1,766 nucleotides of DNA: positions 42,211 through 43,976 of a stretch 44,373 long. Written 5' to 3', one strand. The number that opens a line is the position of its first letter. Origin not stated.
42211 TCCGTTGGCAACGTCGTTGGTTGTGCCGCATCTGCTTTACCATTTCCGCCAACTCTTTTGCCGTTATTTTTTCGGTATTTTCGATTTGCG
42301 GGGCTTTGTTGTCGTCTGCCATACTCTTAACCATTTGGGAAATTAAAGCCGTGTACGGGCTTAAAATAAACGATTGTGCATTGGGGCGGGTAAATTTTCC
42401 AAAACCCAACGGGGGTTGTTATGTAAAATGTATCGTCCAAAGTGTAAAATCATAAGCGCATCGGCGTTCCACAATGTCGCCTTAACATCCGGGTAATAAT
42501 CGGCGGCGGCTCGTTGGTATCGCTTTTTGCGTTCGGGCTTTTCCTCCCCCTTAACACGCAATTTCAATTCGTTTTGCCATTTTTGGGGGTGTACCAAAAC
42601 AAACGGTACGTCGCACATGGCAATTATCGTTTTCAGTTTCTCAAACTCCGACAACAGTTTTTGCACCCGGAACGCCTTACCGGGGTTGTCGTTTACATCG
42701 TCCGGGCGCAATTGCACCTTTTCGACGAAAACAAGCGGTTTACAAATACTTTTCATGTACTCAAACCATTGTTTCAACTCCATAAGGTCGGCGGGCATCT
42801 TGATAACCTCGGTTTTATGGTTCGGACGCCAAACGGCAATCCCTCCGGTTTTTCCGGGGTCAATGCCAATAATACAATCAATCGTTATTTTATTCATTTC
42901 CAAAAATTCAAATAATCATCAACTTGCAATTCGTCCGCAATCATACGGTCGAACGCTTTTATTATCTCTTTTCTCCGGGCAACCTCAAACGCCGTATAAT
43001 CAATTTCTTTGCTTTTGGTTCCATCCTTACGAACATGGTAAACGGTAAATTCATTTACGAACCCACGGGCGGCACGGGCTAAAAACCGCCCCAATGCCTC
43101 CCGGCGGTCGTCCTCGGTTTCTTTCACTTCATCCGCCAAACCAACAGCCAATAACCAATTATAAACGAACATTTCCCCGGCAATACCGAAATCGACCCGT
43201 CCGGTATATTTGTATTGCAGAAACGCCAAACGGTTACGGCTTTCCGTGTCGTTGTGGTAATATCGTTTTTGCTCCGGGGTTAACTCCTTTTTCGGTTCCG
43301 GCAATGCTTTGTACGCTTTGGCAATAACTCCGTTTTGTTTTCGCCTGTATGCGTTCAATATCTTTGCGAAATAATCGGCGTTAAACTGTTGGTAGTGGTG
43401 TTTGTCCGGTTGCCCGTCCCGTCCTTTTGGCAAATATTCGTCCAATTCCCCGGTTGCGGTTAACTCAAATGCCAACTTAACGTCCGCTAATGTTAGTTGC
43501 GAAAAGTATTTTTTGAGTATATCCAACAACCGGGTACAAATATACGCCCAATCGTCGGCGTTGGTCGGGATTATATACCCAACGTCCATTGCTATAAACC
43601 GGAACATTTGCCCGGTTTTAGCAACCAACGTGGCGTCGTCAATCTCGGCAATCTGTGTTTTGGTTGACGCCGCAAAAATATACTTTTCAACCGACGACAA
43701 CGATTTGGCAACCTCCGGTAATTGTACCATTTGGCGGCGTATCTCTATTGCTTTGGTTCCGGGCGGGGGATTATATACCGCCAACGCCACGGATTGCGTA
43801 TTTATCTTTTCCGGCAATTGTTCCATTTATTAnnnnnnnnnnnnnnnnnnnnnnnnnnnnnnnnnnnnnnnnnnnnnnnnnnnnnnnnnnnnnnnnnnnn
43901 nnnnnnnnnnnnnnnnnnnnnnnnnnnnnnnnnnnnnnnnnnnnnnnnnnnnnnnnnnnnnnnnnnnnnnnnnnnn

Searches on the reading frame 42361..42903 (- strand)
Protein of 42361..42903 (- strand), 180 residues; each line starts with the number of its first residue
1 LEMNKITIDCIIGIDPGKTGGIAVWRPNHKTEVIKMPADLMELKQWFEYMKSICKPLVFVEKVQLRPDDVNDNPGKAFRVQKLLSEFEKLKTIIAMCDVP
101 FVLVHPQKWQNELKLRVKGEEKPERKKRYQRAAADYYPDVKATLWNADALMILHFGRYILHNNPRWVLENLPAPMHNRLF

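Call 6: search_protein_families(library=pfam, proteins=[window:42361-42903:-], max_evalue=0.01)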
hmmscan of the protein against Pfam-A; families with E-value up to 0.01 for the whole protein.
window:42361-42903:- (180 aa): 1 family
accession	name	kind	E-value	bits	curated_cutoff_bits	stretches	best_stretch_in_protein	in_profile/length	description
PF04312.18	DUF460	-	0.0023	18.1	28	1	10-70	32-91/135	Protein of unknown function (DUF460)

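Call 7: search_protein_families(library=phrogs, proteins=[window:42361-42903:-], max_evalue=0.001)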
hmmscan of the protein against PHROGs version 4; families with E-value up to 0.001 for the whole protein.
window:42361-42903:- (180 aa): 1 family
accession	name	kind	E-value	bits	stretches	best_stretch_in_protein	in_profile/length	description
phrog_1770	-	DNA, RNA and nucleotide metabolism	2.6e-28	100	1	9-162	4-153/158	Holliday junction resolvase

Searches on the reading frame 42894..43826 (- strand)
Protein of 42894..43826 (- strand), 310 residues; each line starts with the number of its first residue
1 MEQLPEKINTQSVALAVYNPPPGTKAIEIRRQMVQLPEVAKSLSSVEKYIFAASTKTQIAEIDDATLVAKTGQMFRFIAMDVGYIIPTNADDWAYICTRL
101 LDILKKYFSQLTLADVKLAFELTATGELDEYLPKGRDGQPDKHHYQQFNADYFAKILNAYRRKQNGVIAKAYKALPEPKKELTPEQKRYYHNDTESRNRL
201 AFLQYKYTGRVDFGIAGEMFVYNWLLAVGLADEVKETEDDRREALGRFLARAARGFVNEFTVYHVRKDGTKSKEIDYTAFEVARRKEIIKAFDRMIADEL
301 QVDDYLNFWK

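Call 6: search_protein_families(library=pfam, proteins=[window:42894-43826:-], max_evalue=0.01)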
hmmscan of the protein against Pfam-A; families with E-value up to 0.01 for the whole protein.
window:42894-43826:- (310 aa): 0 families

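Call 7: search_protein_families(library=phrogs, proteins=[window:42894-43826:-], max_evalue=0.001)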
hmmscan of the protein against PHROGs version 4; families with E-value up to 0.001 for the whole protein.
window:42894-43826:- (310 aa): 2 families
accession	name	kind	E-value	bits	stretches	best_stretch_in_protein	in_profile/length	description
phrog_34953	-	unknown function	1.5e-42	147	1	6-297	4-295/315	-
phrog_26016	-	unknown function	7.4e-05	23.5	1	99-194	57-142/255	-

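Call 35: search_protein_families(library=ncbifam, proteins=[window:42894-43826:-], max_evalue=0.1)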
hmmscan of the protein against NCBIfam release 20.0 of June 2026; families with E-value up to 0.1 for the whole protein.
window:42894-43826:- (310 aa): 0 families

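Call 60: find_homologous_proteins(query=window:42894-43826:-)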
Query window:42894-43826:- (310 aa): 1503 proteins with E <= 0.001 among 5504 candidates; the best 120 are listed.
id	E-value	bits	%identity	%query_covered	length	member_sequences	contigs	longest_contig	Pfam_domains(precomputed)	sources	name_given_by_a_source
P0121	1.8e-202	689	99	100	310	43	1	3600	-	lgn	-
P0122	7.3e-202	687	100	100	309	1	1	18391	-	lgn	-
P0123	1.6e-200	683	99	100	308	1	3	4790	-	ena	-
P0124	1.7e-200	682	98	100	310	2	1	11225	-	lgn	-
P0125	1.5e-194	663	94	100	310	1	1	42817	-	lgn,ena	-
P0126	2.5e-190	649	92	100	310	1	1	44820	-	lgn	-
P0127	4.5e-190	648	93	100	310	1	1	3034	-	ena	-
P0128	3.3e-189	645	92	100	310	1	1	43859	-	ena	-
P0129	3.6e-189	645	92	100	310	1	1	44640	-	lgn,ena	-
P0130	4.0e-189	645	92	100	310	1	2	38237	-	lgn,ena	-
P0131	6.8e-189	644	92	100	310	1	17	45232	-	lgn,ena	-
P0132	7.0e-189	644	92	100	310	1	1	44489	-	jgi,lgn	jgi:hypothetical protein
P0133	9.2e-189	644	92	100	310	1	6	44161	-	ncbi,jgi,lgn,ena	jgi:hypothetical protein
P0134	1.2e-188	644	92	100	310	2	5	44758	-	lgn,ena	-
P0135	5.0e-188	641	92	100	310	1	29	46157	-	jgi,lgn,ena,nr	jgi:hypothetical protein|nr:MAG TPA: hypothetical protein [Caudoviricetes sp.]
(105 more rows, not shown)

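Call 70: predict_structure(alignment_id=A2)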
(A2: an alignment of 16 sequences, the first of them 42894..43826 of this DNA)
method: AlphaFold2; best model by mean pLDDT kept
length: 310 residues; sequences in the alignment: 16
mean_pLDDT: 77.4   pTM: 0.50
mean pLDDT of the five models: 77.4, 71.8, 67.6, 64.7, 63.9
residues with pLDDT >= 90: 40; 70-90: 207; 50-70: 48; < 50: 15
segments of 3 or more residues with pLDDT < 50: 1-11, 178-180
pLDDT, mean of each block of 10 residues (from residue 1): 35 55 66 79 83 69 76 71 69 75 81 82 83 78 62 83 83 64 73 84 87 68 90 91 91 81 88 88 92 92 80
secondary structure, 60 per line:
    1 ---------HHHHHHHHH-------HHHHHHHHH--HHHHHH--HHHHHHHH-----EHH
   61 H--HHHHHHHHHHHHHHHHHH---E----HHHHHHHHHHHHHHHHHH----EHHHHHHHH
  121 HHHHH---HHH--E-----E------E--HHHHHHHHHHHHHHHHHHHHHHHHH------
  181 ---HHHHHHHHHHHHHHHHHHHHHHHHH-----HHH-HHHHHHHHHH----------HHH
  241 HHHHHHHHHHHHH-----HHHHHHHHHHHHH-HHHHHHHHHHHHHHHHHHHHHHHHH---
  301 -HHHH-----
elements in order: H10-18 H26-34 H37-42 H45-52 H64-81 H90-107 H113-125 H150-174 H184-208 H218-227 H238-253 H259-271 H273-297 H302-305

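Call 73: fold_search(model_id=the predicted structure, library=pdb)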
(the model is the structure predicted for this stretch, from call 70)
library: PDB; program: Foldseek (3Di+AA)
matches with E <= 10: 103; with E <= 0.001: 0
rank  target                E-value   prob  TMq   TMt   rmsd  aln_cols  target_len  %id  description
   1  3lk5                  8.2e-01  0.06  0.11  0.11  22.5       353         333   14  Crystal structure of putative Geranylgeranyl pyrophosphate synthase from Corynebacterium glutamicum (released 2010-03-09)
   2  2for_A                1.3e+00  0.07  0.14  0.15  22.8       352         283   11  Crystal Structure of the Shigella flexneri Farnesyl Pyrophosphate Synthase Complex with an Isopentenyl Pyrophosphate (released 2006-01-31)
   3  9kdc_A                1.5e+00  0.07  0.16  0.09  22.1       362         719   12  Structure of hTRPC3 in complex with Nb3-37 at 3.01 angstrom (released 2025-10-08)
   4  3qqv                  1.7e+00  0.05  0.12  0.11  21.2       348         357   13  Crystal structure of geranylgeranyl pyrophosphate synthase from corynebacterium glutamicum complexed with isoprenyl diph (released 2011-03-02)
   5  8wf8_A                1.8e+00  0.07  0.16  0.07  21.9       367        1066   14  Cryo-EM structure of the PspCas13b-crRNA complex (released 2025-03-19)
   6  9cpf_A                1.8e+00  0.04  0.11  0.08  21.2       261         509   13  Structural basis of BAK sequestration by MCL-1 and consequences for apoptosis initiation (released 2025-06-04)
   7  9cpn_A                1.8e+00  0.05  0.11  0.08  21.6       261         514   14  Structural basis of BAK sequestration by MCL-1 and consequences for apoptosis initiation (released 2025-06-04)
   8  3qkc_A                1.8e+00  0.04  0.12  0.13  24.4       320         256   13  CRYSTAL STRUCTURE OF geranyl diphosphate synthase small subunit from Antirrhinum majus (released 2011-02-16)
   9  9cpf_D                2.4e+00  0.03  0.11  0.08  21.9       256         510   12  Structural basis of BAK sequestration by MCL-1 and consequences for apoptosis initiation (released 2025-06-04)
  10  2odu                  2.5e+00  0.06  0.13  0.16  20.5       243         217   15  Crystal structure of a fragment of the plakin domain of plectin (released 2007-03-13)
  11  4omg_B                2.5e+00  0.04  0.14  0.14  23.2       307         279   14  Crystal structure of the bacterial diterpene cyclase COTB2 (released 2014-06-04)
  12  9kdc_D                2.5e+00  0.03  0.13  0.07  28.2       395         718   11  Structure of hTRPC3 in complex with Nb3-37 at 3.01 angstrom (released 2025-10-08)
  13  7uiv_A                2.6e+00  0.18  0.20  0.12  15.5       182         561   14  ClpAP complex bound to ClpS N-terminal extension, class IIa (released 2022-11-09)
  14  4kk2_B                2.6e+00  0.03  0.11  0.10  24.3       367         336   10  Crystal structure of a chimeric FPP/GFPP synthase (TARGET EFI-502313c) from Artemisia spiciformiS (1-72:GI751454468,73 (released 2013-06-19)
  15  4rxc_A                2.6e+00  0.02  0.11  0.10  23.3       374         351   10  T. Brucei Farnesyl Diphosphate Synthase Complexed with Homorisedronate BPH-6 (released 2015-04-15)
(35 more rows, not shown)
